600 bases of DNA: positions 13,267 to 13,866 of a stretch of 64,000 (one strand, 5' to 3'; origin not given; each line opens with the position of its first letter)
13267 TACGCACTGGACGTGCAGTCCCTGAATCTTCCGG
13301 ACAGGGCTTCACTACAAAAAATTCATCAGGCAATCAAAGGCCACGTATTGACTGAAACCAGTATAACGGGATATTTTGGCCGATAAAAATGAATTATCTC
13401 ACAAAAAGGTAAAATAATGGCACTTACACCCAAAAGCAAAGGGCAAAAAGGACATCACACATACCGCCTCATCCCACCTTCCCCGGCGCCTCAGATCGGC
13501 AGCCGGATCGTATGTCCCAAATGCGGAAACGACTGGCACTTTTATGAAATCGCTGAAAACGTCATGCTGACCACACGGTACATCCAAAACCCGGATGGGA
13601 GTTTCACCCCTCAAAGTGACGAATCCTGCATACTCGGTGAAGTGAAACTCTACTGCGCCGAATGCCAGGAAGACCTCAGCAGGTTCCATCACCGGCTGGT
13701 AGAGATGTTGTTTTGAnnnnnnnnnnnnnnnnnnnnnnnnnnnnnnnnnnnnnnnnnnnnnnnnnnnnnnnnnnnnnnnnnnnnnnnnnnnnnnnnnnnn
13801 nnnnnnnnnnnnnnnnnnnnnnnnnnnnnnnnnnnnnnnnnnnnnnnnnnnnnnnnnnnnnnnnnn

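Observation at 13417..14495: Zinc-ribbon mini-protein translationally coupled to a RimK-type ATP-grasp ligase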

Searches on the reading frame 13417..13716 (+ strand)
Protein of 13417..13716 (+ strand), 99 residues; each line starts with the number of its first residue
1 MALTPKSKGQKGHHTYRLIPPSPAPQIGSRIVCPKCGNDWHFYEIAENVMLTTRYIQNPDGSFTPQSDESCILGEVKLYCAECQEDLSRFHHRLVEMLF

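Call 3: search_protein_families(library=pfam, proteins=[window:13417-13716:+], max_evalue=0.1)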
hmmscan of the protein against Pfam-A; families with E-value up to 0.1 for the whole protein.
window:13417-13716:+ (99 aa): 9 families
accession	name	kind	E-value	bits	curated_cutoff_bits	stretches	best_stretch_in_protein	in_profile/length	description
PF25206.1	DUF7836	-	0.0013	18.9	26.7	0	30-41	7-18/59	Domain of unknown function (DUF7836)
PF12760.12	Zn_ribbon_IS1595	-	0.0016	18.8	25.4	1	29-47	17-34/46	Transposase zinc-ribbon domain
PF25208.1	DUF7838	-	0.0034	17.7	28.5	0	32-47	8-23/55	Domain of unknown function (DUF7838)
PF23137.1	HVO_0758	-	0.0037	17.5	27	0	26-41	38-53/55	HVO_0758 mu-protein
PF05191.20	ADK_lid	-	0.0042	17.4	26.6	1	30-43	1-14/36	Adenylate kinase, active site lid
PF23546.1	Zn_ribbon_TOP3B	-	0.017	15.2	27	0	76-87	24-35/40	DNA topoisomerase 3-beta zinc ribbon domain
PF08274.17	Zn_Ribbon_YjdM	-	0.019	15.4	30.8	0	16-40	14-29/30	PhnA Zinc-Ribbon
PF13717.11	Zn_ribbon_4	-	0.019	15.3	30.3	0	19-40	14-35/36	zinc-ribbon domain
PF13248.11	Zn_ribbon_3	-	0.049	13.6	27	0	31-39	17-25/26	zinc-ribbon domain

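Call 4: search_protein_families(library=ncbifam, proteins=[window:13417-13716:+], max_evalue=0.1)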
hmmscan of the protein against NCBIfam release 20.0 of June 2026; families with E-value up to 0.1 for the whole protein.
window:13417-13716:+ (99 aa): 5 families
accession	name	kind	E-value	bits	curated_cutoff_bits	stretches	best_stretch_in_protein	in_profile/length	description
NF041912.1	HVO_0758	equivalog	0.002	18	70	0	26-41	38-53/55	HVO_0758 family zinc finger protein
NF047912.1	ECs_2282_CxxC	subfamily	0.03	14.2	37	0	31-39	3-11/60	ECs_2282 family putative zinc-binding protein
NF040506.1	PG0870_Nterm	domain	0.061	13.5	50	0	28-43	8-24/56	PG0870-related protein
TIGR00686.1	phnA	hypoth_equivalog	0.072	13.3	80.2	0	29-77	18-64/109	zinc ribbon domain-containing protein YjdM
NF038384.1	zinc_YnfU_fam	subfamily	0.091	12.4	36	0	30-38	38-46/52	YnfU family zinc-binding protein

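Call 5: find_homologous_proteins(query=window:13417-13713:+, max_evalue=0.001)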
Query window:13417-13713:+ (99 aa): 35 proteins with E <= 0.001 among 35 candidates.
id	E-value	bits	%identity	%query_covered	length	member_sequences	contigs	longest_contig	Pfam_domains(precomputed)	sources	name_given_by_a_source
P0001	2.6e-55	203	90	100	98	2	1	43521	-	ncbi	-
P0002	1.9e-48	181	78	100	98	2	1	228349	-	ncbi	-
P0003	4.9e-44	166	76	100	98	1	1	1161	-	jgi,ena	-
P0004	6.4e-36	140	70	84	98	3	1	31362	-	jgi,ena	-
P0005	6.7e-36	140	66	100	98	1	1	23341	-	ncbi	-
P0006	8.0e-36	140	64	100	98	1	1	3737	-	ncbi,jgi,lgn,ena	-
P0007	3.9e-34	135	65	98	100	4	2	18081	-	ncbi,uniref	ncbi:MAG: hypothetical protein ACUVQV_08460 [Dissulfurimicrobium sp.]|uniref:hypothetical protein n=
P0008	7.9e-34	134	65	100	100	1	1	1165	-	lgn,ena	-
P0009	7.2e-33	131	76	76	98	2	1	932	-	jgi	-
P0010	8.0e-33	130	65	99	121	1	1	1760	-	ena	-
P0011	9.6e-33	130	66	100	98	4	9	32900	-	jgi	jgi:hypothetical protein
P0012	9.8e-33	130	60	99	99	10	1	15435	-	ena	-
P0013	1.5e-32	130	83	71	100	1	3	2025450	-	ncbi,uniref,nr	ncbi:MAG: hypothetical protein ACP5SG_05860 [Dissulfurimicrobium sp.]|uniref:hypothetical protein n=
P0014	2.3e-32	129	72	79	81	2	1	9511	-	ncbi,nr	ncbi:MAG TPA: hypothetical protein EYP57_03625 [Thermodesulfobacteriaceae bacterium]|nr:hypothetical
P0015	2.3e-32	129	63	89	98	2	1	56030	-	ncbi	-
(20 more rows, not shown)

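Call 17: search_solved_structures(query=A1, max_evalue=10, show_alignments=1)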
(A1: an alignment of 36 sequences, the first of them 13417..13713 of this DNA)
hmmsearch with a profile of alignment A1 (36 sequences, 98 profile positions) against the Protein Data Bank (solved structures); distinct sequences matched with E-value up to 10: 13.
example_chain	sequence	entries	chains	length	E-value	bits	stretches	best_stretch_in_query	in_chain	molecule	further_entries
1qyp_A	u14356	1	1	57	0.0056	20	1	21-42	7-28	RNA POLYMERASE II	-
3qqc_A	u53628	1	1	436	0.018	18.4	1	11-37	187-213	DNA-directed RNA polymerase subunit b, DNA-directed RNA polymerase subunit a', DNA-directe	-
1tfi_A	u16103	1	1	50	0.039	17.3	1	6-41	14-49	TRANSCRIPTIONAL ELONGATION FACTOR SII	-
7ood_y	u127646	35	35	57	0.4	14.1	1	6-45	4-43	50S ribosomal protein L32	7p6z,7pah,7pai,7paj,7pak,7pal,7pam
9fhl_W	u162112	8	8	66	0.4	14.1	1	27-45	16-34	Small ribosomal subunit protein eS27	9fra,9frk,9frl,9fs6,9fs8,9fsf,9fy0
5iy6_U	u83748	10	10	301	0.7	13.3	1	6-41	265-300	Transcription elongation factor A protein 1 | Transcription elongation factor TFIIS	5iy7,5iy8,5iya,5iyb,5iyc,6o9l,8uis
7unc_O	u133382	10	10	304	0.71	13.3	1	6-41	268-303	Transcription elongation factor A protein 1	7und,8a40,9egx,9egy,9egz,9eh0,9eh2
7aoc_I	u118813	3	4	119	0.92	12.9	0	19-42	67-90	DNA-directed RNA polymerase I subunit RPA12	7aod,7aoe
9eh1_S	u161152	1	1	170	1.1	12.6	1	6-41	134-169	Transcription elongation factor A protein 1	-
9e71_BY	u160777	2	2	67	1.3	12.5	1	27-48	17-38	Small ribosomal subunit protein eS27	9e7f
9v21_sC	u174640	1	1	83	1.8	12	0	15-43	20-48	Small ribosomal subunit protein eS27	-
8tl7_A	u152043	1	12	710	1.8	12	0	44-94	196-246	Computationally designed protein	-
9v1j_sC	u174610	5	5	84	1.8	11.9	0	15-43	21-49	Small ribosomal subunit protein eS27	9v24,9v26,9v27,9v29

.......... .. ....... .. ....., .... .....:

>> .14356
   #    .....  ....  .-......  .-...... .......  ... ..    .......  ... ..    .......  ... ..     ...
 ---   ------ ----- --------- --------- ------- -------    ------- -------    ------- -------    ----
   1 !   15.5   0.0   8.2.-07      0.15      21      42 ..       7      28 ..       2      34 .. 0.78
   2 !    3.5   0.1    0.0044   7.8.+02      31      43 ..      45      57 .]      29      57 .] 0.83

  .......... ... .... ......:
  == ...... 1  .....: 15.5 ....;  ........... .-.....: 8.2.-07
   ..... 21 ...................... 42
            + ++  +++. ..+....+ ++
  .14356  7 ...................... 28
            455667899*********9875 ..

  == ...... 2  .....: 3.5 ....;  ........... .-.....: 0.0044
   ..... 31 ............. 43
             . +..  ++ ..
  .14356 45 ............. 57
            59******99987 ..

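Call 29: predict_structure(alignment_id=A1)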
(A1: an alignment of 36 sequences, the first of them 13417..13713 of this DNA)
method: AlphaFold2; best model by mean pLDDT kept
length: 99 residues; sequences in the alignment: 36
mean_pLDDT: 78.2   pTM: 0.52
mean pLDDT of the five models: 78.2, 74.9, 74.5, 71.5, 68.6
residues with pLDDT >= 90: 41; 70-90: 30; 50-70: 12; < 50: 16
segments of 3 or more residues with pLDDT < 50: 1-3, 6-9, 11-18
pLDDT, mean of each block of 10 residues (from residue 1): 47 46 59 93 90 93 90 89 93 84
secondary structure, 60 per line:
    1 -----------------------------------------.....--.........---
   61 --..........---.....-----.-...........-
elements in order: E42-46 E49-57 E63-72 E76-80 H88-98

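Call 33: search_protein_representatives(alignment_id=A1)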
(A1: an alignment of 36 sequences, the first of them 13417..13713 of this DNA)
Query: 36 sequences, 98 profile positions. Proteins with E-value up to 0.001 (for the whole library): 43; up to 1e-10: 23; up to 1e-30: 4. The best 43 are listed.
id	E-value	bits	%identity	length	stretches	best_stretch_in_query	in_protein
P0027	6.0e-39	148.3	-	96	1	11-98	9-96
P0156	3.2e-32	126.7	-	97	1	6-98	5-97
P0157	5.8e-32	125.9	-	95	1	8-98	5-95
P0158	1.6e-31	124.4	-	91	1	14-98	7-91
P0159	2.4e-28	114.3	-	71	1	29-98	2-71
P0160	3.5e-27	110.5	-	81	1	23-98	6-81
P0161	1.3e-26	108.7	-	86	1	18-98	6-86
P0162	1.3e-22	95.8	-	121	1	11-84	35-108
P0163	1.0e-21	93.0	-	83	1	22-98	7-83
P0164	2.0e-21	92.0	-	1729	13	44-66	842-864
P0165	5.0e-19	84.4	-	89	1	25-98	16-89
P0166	1.2e-17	79.9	-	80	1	29-83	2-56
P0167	1.3e-17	79.8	-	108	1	28-95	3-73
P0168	3.8e-17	78.4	-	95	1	14-98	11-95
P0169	5.4e-17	77.9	-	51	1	29-78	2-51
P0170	8.2e-16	74.1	-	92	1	7-91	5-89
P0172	3.4e-15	72.1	-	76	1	26-97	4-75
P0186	2.9e-06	43.4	-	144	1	30-96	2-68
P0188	2.0e-05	40.7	-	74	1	29-95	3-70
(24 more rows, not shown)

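Call 38: list_cluster_members(proteins=[P0036, window:13417-13713:+, P0075, P0070, P0148, P0130, P0013, P0052, P0099])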
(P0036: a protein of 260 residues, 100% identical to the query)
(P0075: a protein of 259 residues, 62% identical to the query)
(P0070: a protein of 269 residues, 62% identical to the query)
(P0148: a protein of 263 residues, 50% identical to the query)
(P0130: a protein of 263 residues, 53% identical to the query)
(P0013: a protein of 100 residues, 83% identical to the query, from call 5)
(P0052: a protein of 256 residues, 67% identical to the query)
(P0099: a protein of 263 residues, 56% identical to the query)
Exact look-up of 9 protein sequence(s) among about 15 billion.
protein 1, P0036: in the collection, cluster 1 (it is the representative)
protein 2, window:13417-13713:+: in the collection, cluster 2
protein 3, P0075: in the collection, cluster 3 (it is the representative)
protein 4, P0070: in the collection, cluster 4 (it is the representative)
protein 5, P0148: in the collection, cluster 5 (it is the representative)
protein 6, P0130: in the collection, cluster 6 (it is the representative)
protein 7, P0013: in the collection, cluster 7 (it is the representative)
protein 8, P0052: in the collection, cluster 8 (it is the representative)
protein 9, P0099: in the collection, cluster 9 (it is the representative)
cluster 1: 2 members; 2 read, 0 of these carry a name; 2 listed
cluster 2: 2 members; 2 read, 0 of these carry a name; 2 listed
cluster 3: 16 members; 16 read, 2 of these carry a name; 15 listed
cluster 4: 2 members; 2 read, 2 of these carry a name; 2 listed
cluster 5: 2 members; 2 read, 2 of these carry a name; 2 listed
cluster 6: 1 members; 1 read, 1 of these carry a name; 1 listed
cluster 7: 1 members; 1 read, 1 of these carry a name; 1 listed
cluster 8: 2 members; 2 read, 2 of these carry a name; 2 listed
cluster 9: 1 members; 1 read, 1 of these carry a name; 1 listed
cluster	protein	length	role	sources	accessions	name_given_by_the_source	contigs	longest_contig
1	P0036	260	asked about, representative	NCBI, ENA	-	-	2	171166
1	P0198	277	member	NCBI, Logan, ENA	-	-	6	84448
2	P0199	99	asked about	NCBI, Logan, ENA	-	-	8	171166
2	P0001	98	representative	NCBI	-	-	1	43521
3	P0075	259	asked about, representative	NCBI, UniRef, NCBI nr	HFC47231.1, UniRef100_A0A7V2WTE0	MAG TPA: hypothetical protein ENJ63_05040 [Dissulfuribacter thermophilus] | ATP-grasp fold RimK-type domain-containing protein n=1 Tax=Dissulfuribacter thermophilus ... | hypothetical protein [Dissulfuribacter thermophilus]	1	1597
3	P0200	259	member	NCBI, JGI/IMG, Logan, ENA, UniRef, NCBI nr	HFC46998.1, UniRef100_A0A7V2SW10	MAG TPA: hypothetical protein ENJ63_03865 [Dissulfuribacter thermophilus] | ATP-grasp fold RimK-type domain-containing protein n=1 Tax=Dissulfuribacter thermophilus ... | hypothetical protein [Dissulfuribacter thermophilus]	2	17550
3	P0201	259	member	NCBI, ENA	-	-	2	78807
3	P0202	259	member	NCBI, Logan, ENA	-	-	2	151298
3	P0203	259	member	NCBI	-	-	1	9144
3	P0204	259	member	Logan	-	-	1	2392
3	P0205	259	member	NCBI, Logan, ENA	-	-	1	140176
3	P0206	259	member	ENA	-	-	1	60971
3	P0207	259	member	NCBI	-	-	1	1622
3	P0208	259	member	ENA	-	-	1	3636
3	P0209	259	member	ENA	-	-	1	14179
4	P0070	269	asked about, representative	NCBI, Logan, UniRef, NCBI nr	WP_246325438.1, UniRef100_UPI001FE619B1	ATP-grasp domain-containing protein [Dissulfurirhabdus thermomarina] | ATP-grasp domain-containing protein n=1 Tax=Dissulfurirhabdus thermomarina TaxID=1765737 ... | hypothetical protein [Dissulfurirhabdus thermomarina]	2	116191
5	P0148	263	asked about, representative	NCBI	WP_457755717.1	ATP-grasp domain-containing protein [Thermodesulfatator indicus]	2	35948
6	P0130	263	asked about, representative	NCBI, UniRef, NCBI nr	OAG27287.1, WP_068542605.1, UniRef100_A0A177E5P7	ATP-grasp domain-containing protein [Thermodesulfatator autotrophicus] | ATP-grasp domain-containing protein n=1 Tax=Thermodesulfatator autotrophicus ... | hypothetical protein [Thermodesulfatator autotrophicus]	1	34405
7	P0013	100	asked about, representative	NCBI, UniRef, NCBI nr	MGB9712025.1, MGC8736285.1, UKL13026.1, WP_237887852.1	MAG: hypothetical protein ACP5SG_05860 [Dissulfurimicrobium sp.] | hypothetical protein n=1 Tax=Dissulfurimicrobium TaxID=1769732 RepID=UPI001EDA087F | hypothetical protein [Dissulfurimicrobium hydrothermale]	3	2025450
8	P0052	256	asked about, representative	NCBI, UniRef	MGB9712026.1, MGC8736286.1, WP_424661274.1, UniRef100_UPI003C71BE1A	MAG: ATP-grasp domain-containing protein [Dissulfurimicrobium sp.] | ATP-grasp domain-containing protein n=1 Tax=Dissulfurimicrobium TaxID=1769732 ...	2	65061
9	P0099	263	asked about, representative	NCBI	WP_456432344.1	ATP-grasp domain-containing protein [Thermosulfuriphilus sp.]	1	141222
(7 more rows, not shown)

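Call 47: find_homologous_proteins(query=A5, max_evalue=0.001)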
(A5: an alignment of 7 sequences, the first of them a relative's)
Query A5 (7 sequences) (74 aa, profile of the alignment): 7 proteins with E <= 0.001 among 1482 candidates.
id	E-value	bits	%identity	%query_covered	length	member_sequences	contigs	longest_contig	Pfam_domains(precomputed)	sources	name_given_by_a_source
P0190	4.9e-26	109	100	100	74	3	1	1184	-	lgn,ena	-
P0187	3.8e-25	106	37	99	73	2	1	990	-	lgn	-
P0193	5.6e-24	102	42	96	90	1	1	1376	-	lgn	-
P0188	9.8e-24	101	29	99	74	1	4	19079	-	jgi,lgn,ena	-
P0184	9.1e-23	98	25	91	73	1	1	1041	-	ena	-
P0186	3.2e-22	97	40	99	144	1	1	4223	-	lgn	-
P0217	3.2e-20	90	31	92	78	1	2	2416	-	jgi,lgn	jgi:DNA-directed RNA polymerase subunit M/transcription elongation factor TFIIS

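Call 48: find_encoding_contigs(protein=P0188, flank=4000, max_places=3)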
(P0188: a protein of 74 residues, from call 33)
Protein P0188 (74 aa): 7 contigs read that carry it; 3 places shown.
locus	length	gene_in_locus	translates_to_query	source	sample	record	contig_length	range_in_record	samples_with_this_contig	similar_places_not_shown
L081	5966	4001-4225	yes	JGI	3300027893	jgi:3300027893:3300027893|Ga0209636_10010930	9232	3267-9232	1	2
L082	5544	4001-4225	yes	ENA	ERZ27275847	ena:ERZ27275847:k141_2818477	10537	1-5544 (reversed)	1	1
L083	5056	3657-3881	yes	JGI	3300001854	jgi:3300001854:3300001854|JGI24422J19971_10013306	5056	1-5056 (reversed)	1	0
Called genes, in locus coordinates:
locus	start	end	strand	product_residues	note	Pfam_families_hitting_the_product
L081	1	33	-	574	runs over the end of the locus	PF01702:TGT, PF14810:TGT_C2, PF01472:PUA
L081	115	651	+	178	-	PF00571:CBS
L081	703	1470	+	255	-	PF00571:CBS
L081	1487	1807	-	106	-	-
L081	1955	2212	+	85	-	-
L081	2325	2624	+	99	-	-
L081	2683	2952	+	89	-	-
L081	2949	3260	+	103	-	-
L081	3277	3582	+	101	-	PF22600:MTPAP-like_central (weak), PF01909:NTP_transf_2, PF18765:Polbeta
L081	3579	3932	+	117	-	PF01934:HepT-like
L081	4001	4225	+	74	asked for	-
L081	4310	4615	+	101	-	PF01909:NTP_transf_2, PF18765:Polbeta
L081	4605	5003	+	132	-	PF05168:HEPN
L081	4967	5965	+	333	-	?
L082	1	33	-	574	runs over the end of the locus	PF01702:TGT, PF14810:TGT_C2, PF01472:PUA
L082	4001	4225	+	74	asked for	-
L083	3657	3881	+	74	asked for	-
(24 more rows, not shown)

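Call 49: find_encoding_contigs(protein=P0186, flank=4000, max_places=2)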
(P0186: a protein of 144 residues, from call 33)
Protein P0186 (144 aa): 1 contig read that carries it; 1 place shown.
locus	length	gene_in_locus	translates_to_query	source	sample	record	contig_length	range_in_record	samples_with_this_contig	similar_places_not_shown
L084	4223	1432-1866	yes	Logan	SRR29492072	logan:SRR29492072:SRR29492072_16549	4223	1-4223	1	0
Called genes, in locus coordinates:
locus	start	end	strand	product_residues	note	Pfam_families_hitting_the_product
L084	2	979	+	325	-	?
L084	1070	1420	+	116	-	-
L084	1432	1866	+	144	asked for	-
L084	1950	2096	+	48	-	-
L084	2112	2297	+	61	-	-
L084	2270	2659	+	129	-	-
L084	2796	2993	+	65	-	PF12728:HTH_17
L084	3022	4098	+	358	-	PF00589:Phage_integrase, PF22823:MrpR_C_cat (weak)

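Call 50: find_encoding_contigs(protein=P0165, flank=4000, max_places=2)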
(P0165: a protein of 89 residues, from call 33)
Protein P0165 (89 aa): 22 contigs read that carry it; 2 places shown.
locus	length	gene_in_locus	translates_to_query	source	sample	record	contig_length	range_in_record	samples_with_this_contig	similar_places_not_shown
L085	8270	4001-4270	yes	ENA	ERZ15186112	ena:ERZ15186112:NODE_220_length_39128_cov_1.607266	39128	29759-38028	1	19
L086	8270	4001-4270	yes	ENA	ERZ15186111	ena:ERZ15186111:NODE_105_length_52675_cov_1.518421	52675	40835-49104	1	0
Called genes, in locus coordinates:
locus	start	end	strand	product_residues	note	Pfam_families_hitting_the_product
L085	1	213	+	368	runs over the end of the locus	PF01321:Creatinase_N, PF00557:Peptidase_M24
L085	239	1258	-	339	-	PF00106:adh_short, PF01073:3Beta_HSD, PF01370:Epimerase, PF02719:Polysacc_synt_2, PF04321:RmlD_sub_bind, PF08659:KR (weak), PF13460:NAD_binding_10, PF16363:GDP_Man_Dehyd, +1 more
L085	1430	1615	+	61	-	PF01361:Tautomerase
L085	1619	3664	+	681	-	PF22745:Nlig-Ia, PF01653:DNA_ligase_aden, PF03120:OB_DNA_ligase, PF03119:DNA_ligase_ZBD, PF12826:HHH_2, PF14520:HHH_5 (weak), PF00533:BRCT, PF12738:PTCB-BRCT (weak), +1 more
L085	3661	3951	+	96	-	PF00708:Acylphosphatase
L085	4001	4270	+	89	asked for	-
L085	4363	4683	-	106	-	PF04358:DsrC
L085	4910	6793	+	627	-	PF13623:SurA_N_2, PF13624:SurA_N_3, PF09312:SurA_N (weak), PF13145:Rotamase_2, PF13616:Rotamase_3, PF00639:Rotamase, PF13145:Rotamase_2 (weak)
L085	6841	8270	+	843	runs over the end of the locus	?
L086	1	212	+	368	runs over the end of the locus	PF01321:Creatinase_N, PF00557:Peptidase_M24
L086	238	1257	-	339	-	PF00106:adh_short, PF01073:3Beta_HSD, PF01370:Epimerase, PF02719:Polysacc_synt_2, PF04321:RmlD_sub_bind, PF08659:KR (weak), PF13460:NAD_binding_10, PF16363:GDP_Man_Dehyd, +1 more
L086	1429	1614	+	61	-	PF01361:Tautomerase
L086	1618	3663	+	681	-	PF22745:Nlig-Ia, PF01653:DNA_ligase_aden, PF03120:OB_DNA_ligase, PF03119:DNA_ligase_ZBD, PF12826:HHH_2, PF14520:HHH_5 (weak), PF00533:BRCT, PF12738:PTCB-BRCT (weak), +1 more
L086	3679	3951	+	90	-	PF00708:Acylphosphatase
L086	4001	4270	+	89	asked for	-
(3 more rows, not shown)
